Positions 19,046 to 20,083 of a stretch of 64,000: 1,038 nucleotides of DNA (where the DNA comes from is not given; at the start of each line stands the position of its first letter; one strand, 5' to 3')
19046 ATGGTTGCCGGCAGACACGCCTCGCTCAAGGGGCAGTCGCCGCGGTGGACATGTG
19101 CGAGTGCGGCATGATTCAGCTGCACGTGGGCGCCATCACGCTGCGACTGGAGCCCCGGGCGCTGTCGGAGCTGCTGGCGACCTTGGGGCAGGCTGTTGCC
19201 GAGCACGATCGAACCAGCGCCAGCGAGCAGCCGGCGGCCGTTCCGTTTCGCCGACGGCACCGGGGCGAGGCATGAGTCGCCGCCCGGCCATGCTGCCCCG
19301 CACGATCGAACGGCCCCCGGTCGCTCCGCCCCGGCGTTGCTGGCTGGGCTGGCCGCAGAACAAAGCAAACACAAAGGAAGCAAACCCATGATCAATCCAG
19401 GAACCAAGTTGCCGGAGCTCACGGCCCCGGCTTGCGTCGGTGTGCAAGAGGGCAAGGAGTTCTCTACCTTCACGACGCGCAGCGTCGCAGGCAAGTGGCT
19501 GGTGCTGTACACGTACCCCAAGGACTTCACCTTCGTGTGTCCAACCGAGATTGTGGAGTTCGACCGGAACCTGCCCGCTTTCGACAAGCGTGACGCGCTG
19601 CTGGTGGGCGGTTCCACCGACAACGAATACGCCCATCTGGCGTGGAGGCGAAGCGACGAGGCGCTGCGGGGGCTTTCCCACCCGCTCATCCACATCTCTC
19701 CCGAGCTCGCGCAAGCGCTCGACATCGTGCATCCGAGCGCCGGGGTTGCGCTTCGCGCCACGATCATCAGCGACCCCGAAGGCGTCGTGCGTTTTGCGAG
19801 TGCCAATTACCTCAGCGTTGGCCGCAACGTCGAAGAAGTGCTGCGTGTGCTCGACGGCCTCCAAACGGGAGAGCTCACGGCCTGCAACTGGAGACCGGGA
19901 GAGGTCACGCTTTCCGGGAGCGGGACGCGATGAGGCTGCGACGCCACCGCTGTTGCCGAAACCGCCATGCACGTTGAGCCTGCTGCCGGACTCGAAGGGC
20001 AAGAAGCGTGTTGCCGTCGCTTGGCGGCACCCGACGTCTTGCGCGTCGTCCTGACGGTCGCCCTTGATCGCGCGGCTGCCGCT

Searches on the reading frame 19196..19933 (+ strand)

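Call 11: search_protein_families(library=pfam, proteins=[window:19196-19933:+], max_evalue=0.001)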
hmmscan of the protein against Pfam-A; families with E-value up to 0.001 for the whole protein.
window:19196-19933:+ (245 aa): 2 families
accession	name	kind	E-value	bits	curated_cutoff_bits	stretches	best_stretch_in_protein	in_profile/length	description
PF00578.27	AhpC-TSA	-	6.8e-23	81.4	26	1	69-200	2-123/124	AhpC/TSA family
PF08534.16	Redoxin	-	0.00017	21.9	26.6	1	69-209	3-139/148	Redoxin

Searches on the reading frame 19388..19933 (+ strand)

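Call 46: search_protein_families(library=ncbifam, proteins=[window:19388-19933:+], max_evalue=0.001)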
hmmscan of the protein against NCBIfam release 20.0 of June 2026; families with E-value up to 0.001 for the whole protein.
window:19388-19933:+ (181 aa): 8 families
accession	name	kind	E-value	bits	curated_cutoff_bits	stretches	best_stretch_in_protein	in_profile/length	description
NF011576.0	PRK15000.1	subfamily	9.4e-31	107.1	301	1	7-171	7-178/200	peroxiredoxin C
TIGR03137.1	AhpC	equivalog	1.8e-30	106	272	1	21-177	18-179/187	alkyl hydroperoxide reductase subunit C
NF009669.0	PRK13190.1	equivalog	2e-28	99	261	1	28-178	26-178/203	putative peroxiredoxin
NF009668.0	PRK13189.1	equivalog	1.3e-27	96.5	211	1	5-172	13-181/224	peroxiredoxin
NF040737.1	peroxi_PrxU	equivalog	6.3e-23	81.7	270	1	1-177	35-217/233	thioredoxin-dependent peroxiredoxin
NF010122.0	PRK13599.1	equivalog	6.8e-23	81.2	456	1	32-162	30-164/220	peroxiredoxin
NF009670.0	PRK13191.1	equivalog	2.1e-19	69.9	374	1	33-168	31-174/215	putative peroxiredoxin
NF053650.1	PerredPrxQDein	equivalog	1.8e-06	28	260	1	29-86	15-71/148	thioredoxin-dependent peroxiredoxin PrxQ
